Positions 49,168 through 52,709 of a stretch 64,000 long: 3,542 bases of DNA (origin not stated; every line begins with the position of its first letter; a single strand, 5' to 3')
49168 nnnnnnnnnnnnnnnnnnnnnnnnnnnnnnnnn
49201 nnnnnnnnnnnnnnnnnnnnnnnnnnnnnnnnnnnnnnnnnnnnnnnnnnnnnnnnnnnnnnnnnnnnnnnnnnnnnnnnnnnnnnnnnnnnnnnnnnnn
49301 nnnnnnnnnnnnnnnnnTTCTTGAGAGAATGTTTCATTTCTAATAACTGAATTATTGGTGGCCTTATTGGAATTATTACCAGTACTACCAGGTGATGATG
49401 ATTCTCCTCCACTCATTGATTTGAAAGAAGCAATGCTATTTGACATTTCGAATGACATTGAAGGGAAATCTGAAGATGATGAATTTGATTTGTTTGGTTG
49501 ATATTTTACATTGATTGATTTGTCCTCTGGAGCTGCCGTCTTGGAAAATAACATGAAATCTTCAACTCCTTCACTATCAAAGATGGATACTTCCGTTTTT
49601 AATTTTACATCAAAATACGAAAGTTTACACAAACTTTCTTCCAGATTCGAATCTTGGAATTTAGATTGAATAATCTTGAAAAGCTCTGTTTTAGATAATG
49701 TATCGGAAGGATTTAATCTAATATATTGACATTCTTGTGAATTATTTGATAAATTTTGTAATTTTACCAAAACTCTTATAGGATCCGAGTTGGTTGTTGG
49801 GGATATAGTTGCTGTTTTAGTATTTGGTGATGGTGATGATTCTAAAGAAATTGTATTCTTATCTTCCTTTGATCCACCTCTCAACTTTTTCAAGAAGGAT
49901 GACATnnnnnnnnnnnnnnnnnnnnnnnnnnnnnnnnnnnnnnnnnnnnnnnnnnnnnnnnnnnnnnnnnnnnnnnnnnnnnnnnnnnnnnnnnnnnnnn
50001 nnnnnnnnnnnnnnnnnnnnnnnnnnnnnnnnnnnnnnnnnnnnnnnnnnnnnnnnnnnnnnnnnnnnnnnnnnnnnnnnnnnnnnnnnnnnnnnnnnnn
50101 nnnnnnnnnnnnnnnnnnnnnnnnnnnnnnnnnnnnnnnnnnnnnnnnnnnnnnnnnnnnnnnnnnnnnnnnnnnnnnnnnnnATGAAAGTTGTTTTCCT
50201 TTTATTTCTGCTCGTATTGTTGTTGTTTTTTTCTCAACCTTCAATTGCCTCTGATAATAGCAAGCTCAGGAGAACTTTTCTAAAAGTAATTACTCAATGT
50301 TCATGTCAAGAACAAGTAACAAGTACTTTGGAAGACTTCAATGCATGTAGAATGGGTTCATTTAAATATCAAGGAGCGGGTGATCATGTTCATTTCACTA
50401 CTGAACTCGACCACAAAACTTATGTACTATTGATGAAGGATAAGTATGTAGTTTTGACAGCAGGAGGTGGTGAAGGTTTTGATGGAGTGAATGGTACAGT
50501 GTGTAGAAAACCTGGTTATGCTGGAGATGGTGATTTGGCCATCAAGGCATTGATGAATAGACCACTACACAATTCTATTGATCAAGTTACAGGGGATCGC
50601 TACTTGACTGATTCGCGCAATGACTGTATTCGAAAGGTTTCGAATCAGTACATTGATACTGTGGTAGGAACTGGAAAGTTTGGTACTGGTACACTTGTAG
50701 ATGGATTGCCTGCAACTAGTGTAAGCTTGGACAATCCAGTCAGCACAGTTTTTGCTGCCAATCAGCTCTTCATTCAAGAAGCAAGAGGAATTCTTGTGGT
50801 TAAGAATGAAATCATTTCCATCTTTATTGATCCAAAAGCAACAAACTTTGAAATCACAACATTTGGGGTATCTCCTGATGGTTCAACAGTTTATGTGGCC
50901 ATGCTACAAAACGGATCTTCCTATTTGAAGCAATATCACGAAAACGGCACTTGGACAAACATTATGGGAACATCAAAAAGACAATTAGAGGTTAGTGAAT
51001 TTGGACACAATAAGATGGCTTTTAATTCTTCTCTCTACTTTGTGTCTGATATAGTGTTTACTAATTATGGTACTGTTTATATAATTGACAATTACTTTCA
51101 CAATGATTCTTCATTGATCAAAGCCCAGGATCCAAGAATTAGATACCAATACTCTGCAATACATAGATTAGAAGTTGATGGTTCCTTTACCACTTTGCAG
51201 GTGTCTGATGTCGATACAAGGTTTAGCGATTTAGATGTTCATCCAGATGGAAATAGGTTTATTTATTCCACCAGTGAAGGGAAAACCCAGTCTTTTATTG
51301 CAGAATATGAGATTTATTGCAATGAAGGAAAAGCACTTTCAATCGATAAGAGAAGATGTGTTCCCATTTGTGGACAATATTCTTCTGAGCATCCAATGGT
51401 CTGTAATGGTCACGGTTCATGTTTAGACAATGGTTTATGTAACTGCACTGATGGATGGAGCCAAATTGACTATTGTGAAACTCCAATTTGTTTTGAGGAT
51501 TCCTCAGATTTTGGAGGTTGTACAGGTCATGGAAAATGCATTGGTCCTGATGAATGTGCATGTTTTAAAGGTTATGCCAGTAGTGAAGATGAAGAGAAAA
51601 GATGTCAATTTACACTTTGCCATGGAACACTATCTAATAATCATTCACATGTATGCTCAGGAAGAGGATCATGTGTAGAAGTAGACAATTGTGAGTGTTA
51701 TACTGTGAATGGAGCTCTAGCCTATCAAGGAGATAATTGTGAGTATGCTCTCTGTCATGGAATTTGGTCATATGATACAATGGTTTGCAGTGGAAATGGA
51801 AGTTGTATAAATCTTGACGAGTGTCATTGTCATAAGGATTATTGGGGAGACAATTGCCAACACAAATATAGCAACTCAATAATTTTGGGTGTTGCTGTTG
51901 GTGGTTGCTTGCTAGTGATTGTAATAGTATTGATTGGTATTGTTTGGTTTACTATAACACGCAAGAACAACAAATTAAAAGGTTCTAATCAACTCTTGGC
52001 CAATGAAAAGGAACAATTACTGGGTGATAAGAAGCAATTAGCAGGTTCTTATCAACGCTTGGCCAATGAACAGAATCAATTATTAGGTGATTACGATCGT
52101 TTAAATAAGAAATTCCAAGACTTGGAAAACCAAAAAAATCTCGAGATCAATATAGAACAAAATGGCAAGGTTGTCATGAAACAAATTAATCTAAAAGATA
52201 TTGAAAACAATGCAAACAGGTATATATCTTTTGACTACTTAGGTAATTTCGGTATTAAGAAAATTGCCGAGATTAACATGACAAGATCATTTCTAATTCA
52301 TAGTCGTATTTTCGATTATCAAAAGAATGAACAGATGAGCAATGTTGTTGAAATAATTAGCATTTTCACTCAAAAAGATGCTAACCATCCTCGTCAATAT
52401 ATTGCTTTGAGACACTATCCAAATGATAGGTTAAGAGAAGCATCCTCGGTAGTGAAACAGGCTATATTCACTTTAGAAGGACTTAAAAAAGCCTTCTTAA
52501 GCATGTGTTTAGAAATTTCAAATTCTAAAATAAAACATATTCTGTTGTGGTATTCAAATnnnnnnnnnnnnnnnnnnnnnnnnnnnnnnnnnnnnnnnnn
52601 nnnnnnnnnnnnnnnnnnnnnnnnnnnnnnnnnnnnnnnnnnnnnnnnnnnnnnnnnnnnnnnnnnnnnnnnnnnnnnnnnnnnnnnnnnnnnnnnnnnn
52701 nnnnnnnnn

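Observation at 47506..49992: Protein kinase fused to NHL-like beta-propeller repeats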

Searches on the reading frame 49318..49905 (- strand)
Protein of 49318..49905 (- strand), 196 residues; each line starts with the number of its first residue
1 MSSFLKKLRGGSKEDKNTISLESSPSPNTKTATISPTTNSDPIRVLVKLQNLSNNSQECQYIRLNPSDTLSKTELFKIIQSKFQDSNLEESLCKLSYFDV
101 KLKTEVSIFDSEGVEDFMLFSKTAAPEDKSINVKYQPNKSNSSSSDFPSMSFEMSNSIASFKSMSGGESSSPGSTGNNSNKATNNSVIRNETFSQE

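Call 6: search_protein_families(library=pfam, proteins=[window:49318-49905:-], max_evalue=10)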
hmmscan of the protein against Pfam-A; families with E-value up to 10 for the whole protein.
seq(196 aa): 0 families

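Call 26: search_solved_structures(query=window:49318-49905:-, max_evalue=10)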
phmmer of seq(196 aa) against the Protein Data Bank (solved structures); distinct sequences matched with E-value up to 10: 1.
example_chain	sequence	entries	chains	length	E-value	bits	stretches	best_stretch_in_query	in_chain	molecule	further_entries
3o4c_A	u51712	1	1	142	0.092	16.1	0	54-85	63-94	de novo designed beta-trefoil architecture with symmetric primary structure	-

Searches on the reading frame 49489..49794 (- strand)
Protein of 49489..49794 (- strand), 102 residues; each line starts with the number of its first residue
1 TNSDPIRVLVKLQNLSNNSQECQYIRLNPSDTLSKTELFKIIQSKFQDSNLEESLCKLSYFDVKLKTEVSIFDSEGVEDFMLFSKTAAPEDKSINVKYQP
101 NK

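Call 54: predict_structure(alignment_id=A3)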
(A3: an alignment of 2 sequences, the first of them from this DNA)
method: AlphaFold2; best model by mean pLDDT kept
length: 102 residues; sequences in the alignment: 2
mean_pLDDT: 72.7   pTM: 0.58
mean pLDDT of the five models: 72.7, 64.6, 63.1, 61.0, 47.7
residues with pLDDT >= 90: 0; 70-90: 69; 50-70: 31; < 50: 2
segments of 3 or more residues with pLDDT < 50: none
pLDDT, mean of each block of 10 residues (from residue 1): 67 80 77 76 74 70 71 72 71 71 57
secondary structure, 60 per line:
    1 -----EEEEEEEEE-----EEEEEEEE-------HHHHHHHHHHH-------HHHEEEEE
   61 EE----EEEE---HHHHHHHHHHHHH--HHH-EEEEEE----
elements in order: E6-14 E20-27 H35-45 E56-62 E67-70 H74-86 E93-98

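Call 56: fold_search(model_id=the predicted structure, library=pdb)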
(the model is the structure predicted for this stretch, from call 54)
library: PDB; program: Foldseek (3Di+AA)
matches with E <= 10: 851; with E <= 0.001: 1
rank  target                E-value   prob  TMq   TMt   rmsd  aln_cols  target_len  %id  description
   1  1q1o_MODEL_1_A        9.4e-04  1.00  0.50  0.51   4.7        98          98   21  Solution Structure of the PB1 Domain of Cdc24p (Long Form) (released 2003-10-14)
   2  2dyb_B                2.6e-03  1.00  0.57  0.24   3.7        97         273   14  The crystal structure of human p40(phox) (released 2007-01-23)
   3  1wmh_A                2.8e-03  1.00  0.57  0.66   3.7        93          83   15  Crystal structure of a PB1 domain complex of Protein kinase c iota and Par6 alpha (released 2004-12-07)
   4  4mjs_A                3.6e-03  1.00  0.52  0.58   4.2        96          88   11  crystal structure of a PB1 complex (released 2014-08-27)
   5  6tgs                  4.1e-03  1.00  0.57  0.64   3.7        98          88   17  AtNBR1-PB1 domain (released 2020-02-12)
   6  2dyb_A                4.4e-03  1.00  0.61  0.25   4.0       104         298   12  The crystal structure of human p40(phox) (released 2007-01-23)
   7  1oey_L                5.0e-03  1.00  0.58  0.59   3.8        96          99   14  Heterodimer of p40phox and p67phox PB1 domains from human NADPH oxidase (released 2003-07-29)
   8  6sjq                  5.3e-03  1.00  0.56  0.51   5.4       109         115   15  1.7-A resolution crystal structure of the N-terminal domain of T. brucei BILBO1 (released 2020-01-01)
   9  1oey_K                6.9e-03  1.00  0.56  0.55   4.3        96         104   12  Heterodimer of p40phox and p67phox PB1 domains from human NADPH oxidase (released 2003-07-29)
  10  1oey_M                7.4e-03  1.00  0.54  0.55   4.2        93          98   14  Heterodimer of p40phox and p67phox PB1 domains from human NADPH oxidase (released 2003-07-29)
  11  2kmc_MODEL_1_A        7.8e-03  0.99  0.51  0.51   4.8       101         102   11  Solution Structure of the N-terminal domain of kindlin-1 (released 2009-10-06)
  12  8b69_A                8.4e-03  1.00  0.56  0.61   4.3        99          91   14  Heterotetramer of K-Ras4B(G12V) and Rgl2(RBD) (released 2023-08-23)
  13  9ejl_B                8.9e-03  1.00  0.54  0.14   3.8        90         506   14  Lgl2 bound to the aPKCiota-Par6B complex in nucleotide-free form. Conformation with visible head sub-complex. (released 2025-07-02)
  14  6jm4_C                9.5e-03  0.99  0.50  0.59   4.5        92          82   14  The crystal structure of PB1 homo-dimer of human P62/SQSTM1 (released 2020-01-15)
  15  1vd2_MODEL_1_A        1.0e-02  1.00  0.56  0.63   3.7        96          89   14  Solution Structure of the PB1 domain of PKCiota (released 2004-09-14)
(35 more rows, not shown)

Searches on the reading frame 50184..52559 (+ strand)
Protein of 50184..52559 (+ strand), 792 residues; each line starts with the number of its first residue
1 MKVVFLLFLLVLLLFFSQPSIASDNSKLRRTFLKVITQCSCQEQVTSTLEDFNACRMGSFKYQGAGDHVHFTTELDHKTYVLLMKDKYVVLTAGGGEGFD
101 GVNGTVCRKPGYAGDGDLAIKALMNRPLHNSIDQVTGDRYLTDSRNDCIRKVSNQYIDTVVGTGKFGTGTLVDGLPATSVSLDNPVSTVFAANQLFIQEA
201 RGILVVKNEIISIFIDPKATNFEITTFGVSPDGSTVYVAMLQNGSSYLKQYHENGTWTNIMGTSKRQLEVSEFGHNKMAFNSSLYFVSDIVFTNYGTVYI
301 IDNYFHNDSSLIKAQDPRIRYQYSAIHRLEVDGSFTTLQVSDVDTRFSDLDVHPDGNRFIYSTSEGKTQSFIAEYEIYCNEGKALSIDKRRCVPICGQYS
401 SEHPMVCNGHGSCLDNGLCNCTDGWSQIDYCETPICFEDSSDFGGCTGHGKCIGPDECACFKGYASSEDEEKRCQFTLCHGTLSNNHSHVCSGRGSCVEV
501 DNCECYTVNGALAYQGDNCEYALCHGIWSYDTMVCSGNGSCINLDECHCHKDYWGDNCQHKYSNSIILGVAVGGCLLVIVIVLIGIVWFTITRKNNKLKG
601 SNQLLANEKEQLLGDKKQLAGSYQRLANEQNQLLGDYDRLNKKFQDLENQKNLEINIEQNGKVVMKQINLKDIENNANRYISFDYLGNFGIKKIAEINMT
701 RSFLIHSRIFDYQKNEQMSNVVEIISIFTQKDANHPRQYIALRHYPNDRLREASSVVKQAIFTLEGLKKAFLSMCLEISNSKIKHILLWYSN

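Call 44: search_protein_families(library=pfam, proteins=[window:50184-52559:+], max_evalue=0.001)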
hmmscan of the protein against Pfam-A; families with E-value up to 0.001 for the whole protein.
window:50184-52559:+ (792 aa): 1 family
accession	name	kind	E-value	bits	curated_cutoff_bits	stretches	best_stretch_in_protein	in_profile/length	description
PF07974.19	EGF_2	-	3.2e-08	34.2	22.1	0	406-427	7-29/32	EGF-like domain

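Call 69: list_cluster_members(proteins=[P0001, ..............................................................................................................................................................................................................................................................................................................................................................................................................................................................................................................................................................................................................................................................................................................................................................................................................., window:50184-52559:+, P0246])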
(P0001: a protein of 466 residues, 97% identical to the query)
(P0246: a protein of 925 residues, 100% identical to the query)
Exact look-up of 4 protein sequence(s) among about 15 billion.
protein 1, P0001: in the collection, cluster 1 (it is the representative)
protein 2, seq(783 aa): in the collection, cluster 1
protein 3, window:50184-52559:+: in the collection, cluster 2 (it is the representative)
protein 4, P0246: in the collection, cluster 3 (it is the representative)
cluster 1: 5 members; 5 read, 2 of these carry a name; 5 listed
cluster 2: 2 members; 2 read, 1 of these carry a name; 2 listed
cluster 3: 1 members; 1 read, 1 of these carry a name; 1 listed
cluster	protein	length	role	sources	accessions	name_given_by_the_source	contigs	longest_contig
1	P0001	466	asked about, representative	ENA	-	-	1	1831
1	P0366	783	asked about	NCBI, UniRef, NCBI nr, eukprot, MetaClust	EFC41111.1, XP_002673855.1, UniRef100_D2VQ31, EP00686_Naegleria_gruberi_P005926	protein kinase [Naegleria gruberi] | Protein kinase n=1 Tax=Naegleria gruberi TaxID=5762 RepID=D2VQ31_NAEGR | XP_002673855.1 protein kinase [Naegleria gruberi]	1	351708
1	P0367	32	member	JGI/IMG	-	thiamine phosphate synthase YjbQ (UPF0047 family)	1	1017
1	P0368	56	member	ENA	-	-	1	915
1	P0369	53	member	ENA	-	-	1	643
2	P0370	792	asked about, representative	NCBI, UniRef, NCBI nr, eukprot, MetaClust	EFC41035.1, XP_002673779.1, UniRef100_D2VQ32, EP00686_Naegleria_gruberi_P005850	predicted protein [Naegleria gruberi] | Predicted protein n=1 Tax=Naegleria gruberi TaxID=5762 RepID=D2VQ32_NAEGR | uncharacterized protein NAEGRDRAFT_71145 [Naegleria gruberi]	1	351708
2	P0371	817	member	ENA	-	-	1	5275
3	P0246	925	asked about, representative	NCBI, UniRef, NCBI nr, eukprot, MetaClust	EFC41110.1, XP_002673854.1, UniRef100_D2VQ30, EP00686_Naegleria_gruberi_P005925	predicted protein [Naegleria gruberi] | beta-mannosidase n=1 Tax=Naegleria gruberi TaxID=5762 RepID=D2VQ30_NAEGR | uncharacterized protein NAEGRDRAFT_71143 [Naegleria gruberi]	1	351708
